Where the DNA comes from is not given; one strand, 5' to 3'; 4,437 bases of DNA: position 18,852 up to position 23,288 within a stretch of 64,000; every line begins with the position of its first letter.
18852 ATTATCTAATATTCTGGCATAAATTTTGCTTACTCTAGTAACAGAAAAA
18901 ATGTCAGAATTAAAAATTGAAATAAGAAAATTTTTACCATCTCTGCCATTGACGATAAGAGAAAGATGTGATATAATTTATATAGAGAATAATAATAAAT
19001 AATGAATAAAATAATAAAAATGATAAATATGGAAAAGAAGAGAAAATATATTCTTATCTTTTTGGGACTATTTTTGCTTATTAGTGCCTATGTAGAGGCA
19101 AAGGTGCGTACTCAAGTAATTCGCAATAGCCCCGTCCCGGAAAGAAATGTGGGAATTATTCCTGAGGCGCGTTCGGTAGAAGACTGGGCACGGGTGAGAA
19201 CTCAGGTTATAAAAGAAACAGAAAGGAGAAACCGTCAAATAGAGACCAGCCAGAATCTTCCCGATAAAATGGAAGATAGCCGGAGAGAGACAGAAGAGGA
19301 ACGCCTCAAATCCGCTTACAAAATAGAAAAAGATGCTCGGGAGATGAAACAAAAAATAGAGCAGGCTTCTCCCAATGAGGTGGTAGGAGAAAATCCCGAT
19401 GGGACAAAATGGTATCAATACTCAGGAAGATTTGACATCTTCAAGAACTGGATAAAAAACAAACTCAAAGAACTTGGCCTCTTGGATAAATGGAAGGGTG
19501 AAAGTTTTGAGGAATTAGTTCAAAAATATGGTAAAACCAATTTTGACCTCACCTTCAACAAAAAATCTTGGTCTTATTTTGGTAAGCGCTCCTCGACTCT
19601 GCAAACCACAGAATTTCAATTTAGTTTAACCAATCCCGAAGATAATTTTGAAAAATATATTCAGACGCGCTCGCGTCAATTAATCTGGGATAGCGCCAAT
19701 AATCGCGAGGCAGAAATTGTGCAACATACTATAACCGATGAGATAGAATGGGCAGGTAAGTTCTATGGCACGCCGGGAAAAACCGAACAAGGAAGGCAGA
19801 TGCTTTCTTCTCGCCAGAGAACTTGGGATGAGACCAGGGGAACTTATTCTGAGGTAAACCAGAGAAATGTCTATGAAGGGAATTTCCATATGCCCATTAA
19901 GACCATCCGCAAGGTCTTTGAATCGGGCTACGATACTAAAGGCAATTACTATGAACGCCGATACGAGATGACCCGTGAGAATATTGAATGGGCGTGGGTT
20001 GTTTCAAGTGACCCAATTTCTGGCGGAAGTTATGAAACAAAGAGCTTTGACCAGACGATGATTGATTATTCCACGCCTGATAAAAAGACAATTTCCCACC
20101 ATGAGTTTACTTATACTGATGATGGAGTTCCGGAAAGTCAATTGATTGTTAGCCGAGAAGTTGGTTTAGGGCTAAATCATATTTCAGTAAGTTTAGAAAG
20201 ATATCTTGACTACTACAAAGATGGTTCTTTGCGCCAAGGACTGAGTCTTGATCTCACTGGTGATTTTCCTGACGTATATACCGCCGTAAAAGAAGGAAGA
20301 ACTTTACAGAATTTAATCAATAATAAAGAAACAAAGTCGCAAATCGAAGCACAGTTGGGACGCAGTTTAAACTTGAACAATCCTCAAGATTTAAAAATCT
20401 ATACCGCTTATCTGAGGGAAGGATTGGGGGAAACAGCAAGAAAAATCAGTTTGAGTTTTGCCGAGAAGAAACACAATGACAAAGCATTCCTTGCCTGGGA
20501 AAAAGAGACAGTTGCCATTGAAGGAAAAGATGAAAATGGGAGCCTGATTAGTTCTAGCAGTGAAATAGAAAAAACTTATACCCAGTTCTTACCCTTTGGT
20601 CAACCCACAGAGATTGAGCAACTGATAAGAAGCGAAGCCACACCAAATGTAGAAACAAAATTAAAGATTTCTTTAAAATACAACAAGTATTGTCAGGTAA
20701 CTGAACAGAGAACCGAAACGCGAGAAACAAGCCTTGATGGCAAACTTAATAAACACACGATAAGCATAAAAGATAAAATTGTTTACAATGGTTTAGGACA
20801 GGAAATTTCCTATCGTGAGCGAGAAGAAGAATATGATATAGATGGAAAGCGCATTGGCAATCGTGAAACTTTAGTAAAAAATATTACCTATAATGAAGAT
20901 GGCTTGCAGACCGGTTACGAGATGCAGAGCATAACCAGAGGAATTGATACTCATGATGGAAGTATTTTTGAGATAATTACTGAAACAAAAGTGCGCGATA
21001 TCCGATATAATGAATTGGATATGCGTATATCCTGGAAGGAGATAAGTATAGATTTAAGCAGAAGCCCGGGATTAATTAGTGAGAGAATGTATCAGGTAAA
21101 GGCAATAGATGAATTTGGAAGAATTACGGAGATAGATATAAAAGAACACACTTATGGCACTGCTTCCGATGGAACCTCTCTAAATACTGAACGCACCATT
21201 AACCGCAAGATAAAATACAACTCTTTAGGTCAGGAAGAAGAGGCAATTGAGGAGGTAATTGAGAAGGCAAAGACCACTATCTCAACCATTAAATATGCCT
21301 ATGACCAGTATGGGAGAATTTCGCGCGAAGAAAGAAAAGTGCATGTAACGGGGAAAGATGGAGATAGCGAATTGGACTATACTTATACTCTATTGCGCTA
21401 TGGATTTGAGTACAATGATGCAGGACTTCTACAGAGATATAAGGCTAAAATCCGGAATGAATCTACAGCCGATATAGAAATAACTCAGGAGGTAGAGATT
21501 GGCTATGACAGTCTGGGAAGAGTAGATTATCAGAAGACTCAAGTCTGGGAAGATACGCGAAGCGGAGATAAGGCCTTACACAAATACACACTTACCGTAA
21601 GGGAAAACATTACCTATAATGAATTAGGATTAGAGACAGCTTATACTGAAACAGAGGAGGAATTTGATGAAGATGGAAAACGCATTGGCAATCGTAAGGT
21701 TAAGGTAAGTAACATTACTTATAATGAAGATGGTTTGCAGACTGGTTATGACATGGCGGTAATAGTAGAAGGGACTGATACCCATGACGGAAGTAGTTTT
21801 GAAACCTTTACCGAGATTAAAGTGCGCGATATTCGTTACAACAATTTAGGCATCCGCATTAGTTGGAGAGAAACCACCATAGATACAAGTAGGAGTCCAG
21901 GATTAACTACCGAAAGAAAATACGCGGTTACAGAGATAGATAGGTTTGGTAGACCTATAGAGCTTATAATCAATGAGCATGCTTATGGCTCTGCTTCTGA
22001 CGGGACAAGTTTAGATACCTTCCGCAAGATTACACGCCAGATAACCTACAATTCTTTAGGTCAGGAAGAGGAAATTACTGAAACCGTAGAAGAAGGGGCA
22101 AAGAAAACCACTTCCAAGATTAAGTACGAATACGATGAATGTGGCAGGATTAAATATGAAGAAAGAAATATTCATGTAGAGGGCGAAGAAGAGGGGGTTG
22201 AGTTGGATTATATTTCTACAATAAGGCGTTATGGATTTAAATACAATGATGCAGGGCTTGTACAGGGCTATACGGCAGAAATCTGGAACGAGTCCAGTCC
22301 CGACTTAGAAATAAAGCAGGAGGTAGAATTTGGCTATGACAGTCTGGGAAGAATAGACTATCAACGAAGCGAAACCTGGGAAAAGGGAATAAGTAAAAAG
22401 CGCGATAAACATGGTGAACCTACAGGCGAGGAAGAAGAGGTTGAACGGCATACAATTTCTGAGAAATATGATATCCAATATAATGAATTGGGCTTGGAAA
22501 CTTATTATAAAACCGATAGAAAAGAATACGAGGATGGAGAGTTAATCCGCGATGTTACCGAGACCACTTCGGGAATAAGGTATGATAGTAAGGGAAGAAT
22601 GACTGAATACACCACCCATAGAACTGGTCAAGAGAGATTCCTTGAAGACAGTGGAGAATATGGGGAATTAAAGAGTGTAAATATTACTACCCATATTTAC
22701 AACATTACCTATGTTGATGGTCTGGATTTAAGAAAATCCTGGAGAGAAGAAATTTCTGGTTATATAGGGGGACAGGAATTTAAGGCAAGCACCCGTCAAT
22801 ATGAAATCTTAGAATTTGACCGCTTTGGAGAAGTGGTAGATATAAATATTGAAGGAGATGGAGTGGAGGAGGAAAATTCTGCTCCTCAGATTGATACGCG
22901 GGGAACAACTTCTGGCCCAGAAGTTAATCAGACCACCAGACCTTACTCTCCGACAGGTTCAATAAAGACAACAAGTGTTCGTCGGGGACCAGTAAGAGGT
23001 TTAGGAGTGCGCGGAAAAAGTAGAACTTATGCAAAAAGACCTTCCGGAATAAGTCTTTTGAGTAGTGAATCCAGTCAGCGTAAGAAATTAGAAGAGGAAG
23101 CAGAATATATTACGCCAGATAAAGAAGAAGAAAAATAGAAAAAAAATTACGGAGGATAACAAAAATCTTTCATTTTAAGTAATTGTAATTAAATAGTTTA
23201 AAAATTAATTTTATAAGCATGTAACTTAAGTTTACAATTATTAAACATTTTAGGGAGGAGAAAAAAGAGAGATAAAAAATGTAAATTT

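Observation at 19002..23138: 1378-aa secreted YD-repeat protein with ~290-aa near-identical tandem super-repeats and a duplicated KVRTQVI motif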

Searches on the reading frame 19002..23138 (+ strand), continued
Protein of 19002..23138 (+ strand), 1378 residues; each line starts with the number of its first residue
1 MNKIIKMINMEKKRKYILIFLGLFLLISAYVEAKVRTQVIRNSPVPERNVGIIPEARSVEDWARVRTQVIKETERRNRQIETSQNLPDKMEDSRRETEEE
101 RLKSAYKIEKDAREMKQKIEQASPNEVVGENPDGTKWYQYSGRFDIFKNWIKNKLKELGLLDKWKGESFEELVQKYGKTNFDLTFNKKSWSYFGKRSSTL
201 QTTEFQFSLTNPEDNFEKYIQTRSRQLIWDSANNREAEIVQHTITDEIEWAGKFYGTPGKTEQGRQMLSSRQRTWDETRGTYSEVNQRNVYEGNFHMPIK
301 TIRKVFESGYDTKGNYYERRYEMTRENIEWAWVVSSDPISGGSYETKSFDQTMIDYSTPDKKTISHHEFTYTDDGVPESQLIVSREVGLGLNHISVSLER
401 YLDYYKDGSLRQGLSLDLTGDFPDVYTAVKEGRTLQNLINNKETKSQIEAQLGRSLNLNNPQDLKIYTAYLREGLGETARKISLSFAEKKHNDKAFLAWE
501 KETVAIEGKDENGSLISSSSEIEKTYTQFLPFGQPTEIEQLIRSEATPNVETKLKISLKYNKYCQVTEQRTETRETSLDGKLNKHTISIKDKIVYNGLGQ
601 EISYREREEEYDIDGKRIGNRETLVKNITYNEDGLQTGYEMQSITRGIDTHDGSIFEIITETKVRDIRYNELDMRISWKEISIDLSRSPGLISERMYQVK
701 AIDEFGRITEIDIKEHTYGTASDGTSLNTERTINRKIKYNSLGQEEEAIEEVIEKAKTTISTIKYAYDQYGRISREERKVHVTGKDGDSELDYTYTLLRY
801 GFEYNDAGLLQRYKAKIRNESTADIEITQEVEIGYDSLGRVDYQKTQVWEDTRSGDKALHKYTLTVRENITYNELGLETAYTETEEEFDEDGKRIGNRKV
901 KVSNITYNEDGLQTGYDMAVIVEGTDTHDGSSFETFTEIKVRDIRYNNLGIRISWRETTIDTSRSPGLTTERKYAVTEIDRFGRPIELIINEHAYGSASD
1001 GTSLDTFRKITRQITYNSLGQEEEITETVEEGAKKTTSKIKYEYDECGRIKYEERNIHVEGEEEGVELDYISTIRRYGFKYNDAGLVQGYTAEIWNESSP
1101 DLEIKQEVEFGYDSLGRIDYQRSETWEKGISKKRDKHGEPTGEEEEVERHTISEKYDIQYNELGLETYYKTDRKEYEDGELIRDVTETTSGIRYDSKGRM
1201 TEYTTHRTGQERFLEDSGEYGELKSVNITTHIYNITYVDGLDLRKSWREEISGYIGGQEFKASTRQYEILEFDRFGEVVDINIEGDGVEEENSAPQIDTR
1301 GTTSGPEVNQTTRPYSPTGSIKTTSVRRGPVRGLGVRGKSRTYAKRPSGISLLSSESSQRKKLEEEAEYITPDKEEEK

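Call 82: list_cluster_members(proteins=[P0018, P0019, P0020, P0021, P0022, P0024, P0026, P0027, P0031, P0035])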
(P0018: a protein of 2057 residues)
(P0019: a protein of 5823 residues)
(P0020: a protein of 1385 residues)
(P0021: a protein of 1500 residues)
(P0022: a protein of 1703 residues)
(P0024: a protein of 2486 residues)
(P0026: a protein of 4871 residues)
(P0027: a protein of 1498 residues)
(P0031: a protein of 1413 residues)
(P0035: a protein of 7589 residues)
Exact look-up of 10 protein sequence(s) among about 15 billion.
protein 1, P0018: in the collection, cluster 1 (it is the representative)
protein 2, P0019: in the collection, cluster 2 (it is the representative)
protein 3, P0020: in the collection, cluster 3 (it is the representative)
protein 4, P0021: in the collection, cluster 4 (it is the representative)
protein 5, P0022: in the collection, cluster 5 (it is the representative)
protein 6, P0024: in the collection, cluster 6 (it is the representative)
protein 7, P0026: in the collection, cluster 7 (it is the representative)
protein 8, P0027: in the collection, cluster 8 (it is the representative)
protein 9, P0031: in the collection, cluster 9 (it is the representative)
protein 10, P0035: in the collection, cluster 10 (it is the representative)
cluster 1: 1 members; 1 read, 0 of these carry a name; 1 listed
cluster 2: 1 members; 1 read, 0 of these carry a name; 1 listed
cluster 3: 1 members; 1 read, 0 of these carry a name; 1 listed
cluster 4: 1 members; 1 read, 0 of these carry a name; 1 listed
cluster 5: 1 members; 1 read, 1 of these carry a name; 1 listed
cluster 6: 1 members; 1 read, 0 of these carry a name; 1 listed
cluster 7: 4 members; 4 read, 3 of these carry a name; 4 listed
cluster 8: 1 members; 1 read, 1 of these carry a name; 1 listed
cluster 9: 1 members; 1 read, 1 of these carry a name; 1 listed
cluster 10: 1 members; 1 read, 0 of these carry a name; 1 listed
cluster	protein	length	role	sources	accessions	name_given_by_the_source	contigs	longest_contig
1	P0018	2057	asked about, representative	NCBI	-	-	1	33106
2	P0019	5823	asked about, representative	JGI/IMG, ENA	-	-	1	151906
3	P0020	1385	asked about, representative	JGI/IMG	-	-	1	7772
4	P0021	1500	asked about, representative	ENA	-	-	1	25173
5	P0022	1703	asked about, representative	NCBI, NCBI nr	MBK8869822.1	MAG: hypothetical protein IPN19_01940 [Elusimicrobia bacterium] | hypothetical protein [Elusimicrobiota bacterium]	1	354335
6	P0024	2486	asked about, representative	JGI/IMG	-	-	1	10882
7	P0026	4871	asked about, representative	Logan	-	-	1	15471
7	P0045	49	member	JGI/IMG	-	hypothetical protein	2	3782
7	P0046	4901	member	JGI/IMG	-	hypothetical protein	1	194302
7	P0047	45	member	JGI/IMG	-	hypothetical protein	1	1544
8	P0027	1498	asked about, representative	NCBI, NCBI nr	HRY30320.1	MAG TPA: hypothetical protein P5079_09840, partial [Elusimicrobiota bacterium] | hypothetical protein [Elusimicrobiota bacterium]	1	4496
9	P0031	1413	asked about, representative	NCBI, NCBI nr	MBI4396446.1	MAG: hypothetical protein HY548_05080, partial [Elusimicrobia bacterium] | hypothetical protein [Elusimicrobiota bacterium]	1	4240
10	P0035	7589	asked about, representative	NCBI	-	-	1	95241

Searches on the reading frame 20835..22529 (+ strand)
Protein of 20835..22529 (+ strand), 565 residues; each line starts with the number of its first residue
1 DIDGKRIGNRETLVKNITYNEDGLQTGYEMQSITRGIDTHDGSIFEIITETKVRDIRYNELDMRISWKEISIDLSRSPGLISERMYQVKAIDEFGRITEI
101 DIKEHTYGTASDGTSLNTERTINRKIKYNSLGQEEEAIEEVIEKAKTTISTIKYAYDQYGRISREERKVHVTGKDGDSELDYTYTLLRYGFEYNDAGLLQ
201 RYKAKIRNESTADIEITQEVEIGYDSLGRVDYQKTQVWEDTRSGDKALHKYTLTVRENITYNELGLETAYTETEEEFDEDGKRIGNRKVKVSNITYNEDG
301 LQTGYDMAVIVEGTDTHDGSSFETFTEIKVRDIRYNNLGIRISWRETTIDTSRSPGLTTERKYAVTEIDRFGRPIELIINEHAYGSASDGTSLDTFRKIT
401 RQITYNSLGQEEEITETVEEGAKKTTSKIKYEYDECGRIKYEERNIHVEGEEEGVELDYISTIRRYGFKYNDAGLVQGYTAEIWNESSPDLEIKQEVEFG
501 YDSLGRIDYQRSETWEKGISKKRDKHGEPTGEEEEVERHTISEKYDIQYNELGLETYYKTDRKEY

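Call 66: predict_structure(alignment_id=A3)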
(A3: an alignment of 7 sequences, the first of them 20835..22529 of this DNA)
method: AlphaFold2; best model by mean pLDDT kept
length: 565 residues; sequences in the alignment: 7
mean_pLDDT: 91.4   pTM: 0.84
mean pLDDT of the five models: 91.4, 91.3, 89.5, 89.4, 89.3
residues with pLDDT >= 90: 416; 70-90: 131; 50-70: 16; < 50: 2
segments of 3 or more residues with pLDDT < 50: none
pLDDT, mean of each block of 10 residues (from residue 1): 81 95 95 91 92 95 94 90 97 93 96 93 96 95 95 93 95 91 94 91 89 83 93 92 61 95 95 92 92 95 97 90 95 94 96 91 95 95 94 95 89 95 93 89 93 77 94 92 81 93 93 90 71 86 94 93 91
secondary structure, 60 per line:
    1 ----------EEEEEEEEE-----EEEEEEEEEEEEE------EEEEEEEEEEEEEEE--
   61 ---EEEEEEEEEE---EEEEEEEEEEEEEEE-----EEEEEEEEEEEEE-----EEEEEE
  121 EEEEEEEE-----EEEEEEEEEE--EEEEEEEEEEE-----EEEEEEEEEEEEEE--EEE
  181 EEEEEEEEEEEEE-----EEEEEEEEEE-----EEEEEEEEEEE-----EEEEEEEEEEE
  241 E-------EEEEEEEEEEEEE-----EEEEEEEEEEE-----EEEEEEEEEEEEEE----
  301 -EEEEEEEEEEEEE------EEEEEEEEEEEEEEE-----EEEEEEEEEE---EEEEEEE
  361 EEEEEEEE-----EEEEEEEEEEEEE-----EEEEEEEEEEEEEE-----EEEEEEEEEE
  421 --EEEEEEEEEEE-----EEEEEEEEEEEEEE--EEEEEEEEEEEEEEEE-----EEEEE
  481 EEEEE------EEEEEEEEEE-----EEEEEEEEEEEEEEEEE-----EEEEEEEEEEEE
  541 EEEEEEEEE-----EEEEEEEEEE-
elements in order: E11-19 E25-37 E44-58 E64-73 E77-91 E97-109 E115-128 E134-143 E146-156 E162-175 E178-193 E199-208 E214-224 E230-241 E249-261 E267-277 E283-296 E302-314 E321-335 E341-350 E354-368 E374-386 E392-405 E411-420 E423-433 E439-452 E455-470 E476-485 E492-501 E507-523 E529-549 E555-564

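Call 68: fold_search(model_id=the predicted structure, library=pdb)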
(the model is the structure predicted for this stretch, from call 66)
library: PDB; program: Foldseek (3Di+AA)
matches with E <= 10: 575; with E <= 0.001: 12
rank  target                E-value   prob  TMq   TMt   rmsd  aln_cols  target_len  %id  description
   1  8qja_B                4.3e-13  1.00  0.16  0.10  26.6       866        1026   11  T6SS-linked Rhs repeat protein - Advenella mimigardefordensis VgrG-Rhs core (released 2024-09-25)
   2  9g2f_A                3.9e-10  1.00  0.16  0.07  24.3       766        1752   11  Mouse Teneurin2 dimer variant A1B1 (released 2026-01-21)
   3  6suf_F                4.6e-09  1.00  0.17  0.08  21.9       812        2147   10  Structure of Photorhabdus luminescens Tc holotoxin pore (released 2019-11-06)
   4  9g2h_A                5.3e-09  1.00  0.15  0.08  24.3       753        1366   11  Mouse Teneurin2 dimer variant A1B0 (released 2026-01-21)
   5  9g42_A                8.4e-09  1.00  0.15  0.07  24.6       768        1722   11  Mouse Teneurin2 dimer variant A0B0 (released 2026-01-21)
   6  6h6f_F                1.7e-08  1.00  0.15  0.07  22.2       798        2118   10  PTC3 holotoxin complex from Photorhabdus luminiscens - Mutant TcC-D651A (released 2018-10-03)
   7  4igl_C                5.5e-07  1.00  0.20  0.09  28.8       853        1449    8  Structure of the RHS-repeat containing BC component of the secreted ABC toxin complex from Yersinia entomophaga (released 2013-08-07)
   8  8h1s_C                2.2e-04  0.35  0.10  0.08  32.5       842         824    8  Crystal structure of apo-LptDE complex (released 2023-10-11)
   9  5iva_A                3.6e-04  0.35  0.10  0.10  31.0       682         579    7  The LPS Transporter LptDE from Pseudomonas aeruginosa, core complex (released 2016-05-18)
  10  9n73_LH               6.0e-04  0.63  0.14  0.11  24.6       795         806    7  SSU processome maturation and disassembly, State G (released 2025-10-29)
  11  8h1r_D                8.3e-04  0.30  0.11  0.09  32.3       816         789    8  Crystal structure of LptDE-YifL complex (released 2023-10-25)
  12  8h1r_A                9.5e-04  0.80  0.17  0.14  29.5       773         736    8  Crystal structure of LptDE-YifL complex (released 2023-10-25)
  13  9g33_UQ               1.9e-03  0.44  0.13  0.10  28.5       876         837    6  Stalled 90S - Utp23-Krr1-deltaC3 (released 2025-06-18)
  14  4ghb_B                3.0e-03  0.85  0.13  0.22  19.0       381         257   14  Crystal structure of a porin-like protein (BACUNI_01323) from Bacteroides uniformis ATCC 8492 at 2.32 A resolution (released 2012-08-29)
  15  5ixm_A                3.3e-03  0.28  0.11  0.11  29.2       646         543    8  The LPS Transporter LptDE from Yersinia pestis, core complex (released 2016-05-18)
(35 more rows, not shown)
